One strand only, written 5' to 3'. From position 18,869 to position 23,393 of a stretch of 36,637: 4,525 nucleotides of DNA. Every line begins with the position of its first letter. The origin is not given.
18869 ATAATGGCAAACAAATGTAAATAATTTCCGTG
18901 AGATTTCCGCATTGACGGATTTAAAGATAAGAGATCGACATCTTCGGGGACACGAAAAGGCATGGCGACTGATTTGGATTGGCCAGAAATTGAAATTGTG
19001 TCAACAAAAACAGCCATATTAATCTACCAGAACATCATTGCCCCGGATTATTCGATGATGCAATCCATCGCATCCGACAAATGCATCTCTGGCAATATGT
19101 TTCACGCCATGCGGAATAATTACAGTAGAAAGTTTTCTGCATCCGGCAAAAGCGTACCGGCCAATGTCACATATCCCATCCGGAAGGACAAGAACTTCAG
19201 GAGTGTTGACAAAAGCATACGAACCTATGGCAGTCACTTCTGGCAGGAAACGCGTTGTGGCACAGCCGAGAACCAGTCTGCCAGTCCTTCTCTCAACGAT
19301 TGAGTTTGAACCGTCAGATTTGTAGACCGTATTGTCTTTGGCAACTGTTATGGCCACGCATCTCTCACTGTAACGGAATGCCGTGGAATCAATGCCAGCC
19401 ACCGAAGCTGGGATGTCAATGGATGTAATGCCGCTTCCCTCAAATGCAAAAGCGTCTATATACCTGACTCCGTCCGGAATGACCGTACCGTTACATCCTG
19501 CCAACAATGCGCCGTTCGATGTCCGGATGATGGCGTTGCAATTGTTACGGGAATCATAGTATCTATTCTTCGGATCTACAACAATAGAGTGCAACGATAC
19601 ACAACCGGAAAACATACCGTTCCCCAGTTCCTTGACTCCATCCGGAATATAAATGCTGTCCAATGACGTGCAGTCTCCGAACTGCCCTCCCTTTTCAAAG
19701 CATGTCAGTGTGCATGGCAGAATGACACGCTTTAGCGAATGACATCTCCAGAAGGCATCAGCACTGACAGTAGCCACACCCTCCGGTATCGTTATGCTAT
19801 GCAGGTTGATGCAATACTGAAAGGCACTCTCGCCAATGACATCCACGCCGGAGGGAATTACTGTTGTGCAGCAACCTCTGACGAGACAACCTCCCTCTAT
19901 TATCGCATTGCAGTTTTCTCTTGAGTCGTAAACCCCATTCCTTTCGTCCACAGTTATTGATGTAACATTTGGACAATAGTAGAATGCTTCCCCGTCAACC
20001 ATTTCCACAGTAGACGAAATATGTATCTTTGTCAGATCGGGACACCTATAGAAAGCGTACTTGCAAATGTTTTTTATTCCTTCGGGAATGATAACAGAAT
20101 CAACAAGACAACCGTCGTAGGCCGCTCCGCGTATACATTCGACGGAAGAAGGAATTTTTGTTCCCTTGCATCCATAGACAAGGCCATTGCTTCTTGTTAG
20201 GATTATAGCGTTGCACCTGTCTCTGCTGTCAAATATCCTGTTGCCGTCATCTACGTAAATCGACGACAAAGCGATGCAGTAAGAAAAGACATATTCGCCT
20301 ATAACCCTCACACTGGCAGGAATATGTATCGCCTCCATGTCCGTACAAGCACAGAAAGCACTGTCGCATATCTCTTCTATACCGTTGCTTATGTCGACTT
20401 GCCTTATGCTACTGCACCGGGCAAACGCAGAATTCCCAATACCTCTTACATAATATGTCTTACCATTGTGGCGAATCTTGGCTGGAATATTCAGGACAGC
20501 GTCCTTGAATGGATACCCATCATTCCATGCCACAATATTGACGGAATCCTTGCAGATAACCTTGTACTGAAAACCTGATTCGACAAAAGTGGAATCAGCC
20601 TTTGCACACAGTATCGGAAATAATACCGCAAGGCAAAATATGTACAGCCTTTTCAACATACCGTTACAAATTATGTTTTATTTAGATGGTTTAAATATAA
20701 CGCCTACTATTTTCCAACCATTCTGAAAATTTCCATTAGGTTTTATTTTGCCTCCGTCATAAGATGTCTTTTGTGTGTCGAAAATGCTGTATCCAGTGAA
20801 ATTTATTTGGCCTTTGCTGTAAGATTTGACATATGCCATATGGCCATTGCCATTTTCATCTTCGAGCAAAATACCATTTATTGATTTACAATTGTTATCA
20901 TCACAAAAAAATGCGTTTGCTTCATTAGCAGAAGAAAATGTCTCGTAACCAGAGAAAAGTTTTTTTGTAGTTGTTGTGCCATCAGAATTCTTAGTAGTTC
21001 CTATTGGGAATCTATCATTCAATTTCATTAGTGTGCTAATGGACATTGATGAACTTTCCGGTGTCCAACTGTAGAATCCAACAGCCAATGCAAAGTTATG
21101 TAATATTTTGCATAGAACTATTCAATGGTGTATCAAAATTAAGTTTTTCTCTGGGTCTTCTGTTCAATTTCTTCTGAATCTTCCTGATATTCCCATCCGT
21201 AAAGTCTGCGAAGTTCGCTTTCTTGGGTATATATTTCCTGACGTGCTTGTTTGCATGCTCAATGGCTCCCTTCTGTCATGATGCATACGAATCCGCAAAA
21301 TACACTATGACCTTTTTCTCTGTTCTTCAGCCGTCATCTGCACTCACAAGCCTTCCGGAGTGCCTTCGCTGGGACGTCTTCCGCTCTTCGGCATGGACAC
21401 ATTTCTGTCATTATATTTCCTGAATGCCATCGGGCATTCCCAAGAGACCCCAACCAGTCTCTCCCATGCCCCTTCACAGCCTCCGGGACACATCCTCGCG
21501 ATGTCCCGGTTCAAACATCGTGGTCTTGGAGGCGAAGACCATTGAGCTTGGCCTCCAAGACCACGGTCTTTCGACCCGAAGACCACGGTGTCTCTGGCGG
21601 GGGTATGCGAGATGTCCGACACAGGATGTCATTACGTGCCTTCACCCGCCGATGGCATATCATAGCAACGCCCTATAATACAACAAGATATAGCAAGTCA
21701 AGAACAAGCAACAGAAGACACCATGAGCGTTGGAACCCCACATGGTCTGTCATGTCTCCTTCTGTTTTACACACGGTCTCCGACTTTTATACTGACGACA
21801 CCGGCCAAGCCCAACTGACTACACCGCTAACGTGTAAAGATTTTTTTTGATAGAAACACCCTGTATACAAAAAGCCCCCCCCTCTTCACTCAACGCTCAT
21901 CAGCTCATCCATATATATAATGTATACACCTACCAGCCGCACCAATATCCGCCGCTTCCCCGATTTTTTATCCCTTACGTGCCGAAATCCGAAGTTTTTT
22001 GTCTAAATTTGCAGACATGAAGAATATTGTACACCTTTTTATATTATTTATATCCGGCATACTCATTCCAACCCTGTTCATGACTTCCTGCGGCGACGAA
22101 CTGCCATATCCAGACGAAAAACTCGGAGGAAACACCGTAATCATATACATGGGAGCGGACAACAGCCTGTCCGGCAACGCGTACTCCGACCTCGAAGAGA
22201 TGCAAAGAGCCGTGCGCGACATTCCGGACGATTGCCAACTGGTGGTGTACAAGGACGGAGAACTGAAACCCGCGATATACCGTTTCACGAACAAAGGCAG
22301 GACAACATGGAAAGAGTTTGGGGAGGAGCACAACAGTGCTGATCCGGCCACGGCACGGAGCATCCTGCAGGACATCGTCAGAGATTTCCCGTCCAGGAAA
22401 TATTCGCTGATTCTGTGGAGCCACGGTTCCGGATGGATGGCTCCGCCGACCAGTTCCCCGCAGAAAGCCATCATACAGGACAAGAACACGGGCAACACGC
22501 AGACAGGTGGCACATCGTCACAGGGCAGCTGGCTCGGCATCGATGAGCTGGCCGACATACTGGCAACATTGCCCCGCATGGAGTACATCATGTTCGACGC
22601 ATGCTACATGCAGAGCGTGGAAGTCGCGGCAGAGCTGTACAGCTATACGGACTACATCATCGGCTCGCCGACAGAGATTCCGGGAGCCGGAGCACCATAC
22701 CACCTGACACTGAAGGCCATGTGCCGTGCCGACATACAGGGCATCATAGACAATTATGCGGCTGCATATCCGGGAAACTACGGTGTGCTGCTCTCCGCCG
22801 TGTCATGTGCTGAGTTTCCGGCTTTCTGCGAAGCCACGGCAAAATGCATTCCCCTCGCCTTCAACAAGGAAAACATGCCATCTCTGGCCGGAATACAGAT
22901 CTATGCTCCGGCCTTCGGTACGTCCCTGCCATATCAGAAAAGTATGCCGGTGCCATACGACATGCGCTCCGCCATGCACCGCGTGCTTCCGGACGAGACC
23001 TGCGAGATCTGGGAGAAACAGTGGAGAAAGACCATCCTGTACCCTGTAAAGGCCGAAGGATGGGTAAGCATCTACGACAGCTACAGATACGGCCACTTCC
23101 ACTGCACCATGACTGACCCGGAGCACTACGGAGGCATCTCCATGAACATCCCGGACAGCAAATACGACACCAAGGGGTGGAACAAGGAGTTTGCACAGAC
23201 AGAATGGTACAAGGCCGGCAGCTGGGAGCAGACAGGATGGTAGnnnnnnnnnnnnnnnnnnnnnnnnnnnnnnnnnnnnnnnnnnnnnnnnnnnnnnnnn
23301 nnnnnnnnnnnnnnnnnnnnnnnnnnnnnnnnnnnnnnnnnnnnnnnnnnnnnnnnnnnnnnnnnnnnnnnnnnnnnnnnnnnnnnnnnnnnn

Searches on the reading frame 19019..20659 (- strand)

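Call 48: search_protein_families(library=pfam, proteins=[window:19019-20659:-], max_evalue=0.001)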
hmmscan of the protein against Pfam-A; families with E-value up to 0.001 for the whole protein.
window:19019-20659:- (546 aa): 2 families
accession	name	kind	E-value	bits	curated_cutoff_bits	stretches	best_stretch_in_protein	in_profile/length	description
PF13306.12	LRR_5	-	2.7e-74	247.5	27.7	5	267-365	17-112/127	BspA type Leucine rich repeat region (6 copies)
PF13855.12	LRR_8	-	0.00013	22.1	27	0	195-237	13-56/61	Leucine rich repeat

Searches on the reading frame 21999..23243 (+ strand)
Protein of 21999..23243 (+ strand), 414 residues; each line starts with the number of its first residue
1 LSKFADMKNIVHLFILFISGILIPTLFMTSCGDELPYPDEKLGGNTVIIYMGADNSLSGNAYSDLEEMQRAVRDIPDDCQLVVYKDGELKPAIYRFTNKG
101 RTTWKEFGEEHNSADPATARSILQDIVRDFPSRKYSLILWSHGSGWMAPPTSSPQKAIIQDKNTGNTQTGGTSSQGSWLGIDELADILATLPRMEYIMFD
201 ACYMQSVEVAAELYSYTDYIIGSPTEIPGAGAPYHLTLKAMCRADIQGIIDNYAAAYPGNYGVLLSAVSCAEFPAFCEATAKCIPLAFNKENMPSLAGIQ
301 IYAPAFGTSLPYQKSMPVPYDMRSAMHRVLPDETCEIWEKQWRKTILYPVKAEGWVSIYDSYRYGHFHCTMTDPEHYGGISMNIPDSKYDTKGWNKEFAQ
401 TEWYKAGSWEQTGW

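Call 48: search_protein_families(library=pfam, proteins=[window:21999-23243:+], max_evalue=0.001)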
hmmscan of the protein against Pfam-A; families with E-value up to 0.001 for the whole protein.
window:21999-23243:+ (414 aa): 1 family
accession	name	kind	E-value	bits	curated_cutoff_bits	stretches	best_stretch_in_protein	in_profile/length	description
PF03415.19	Peptidase_C11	-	4e-38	132.3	25.8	1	49-411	1-354/359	Clostripain family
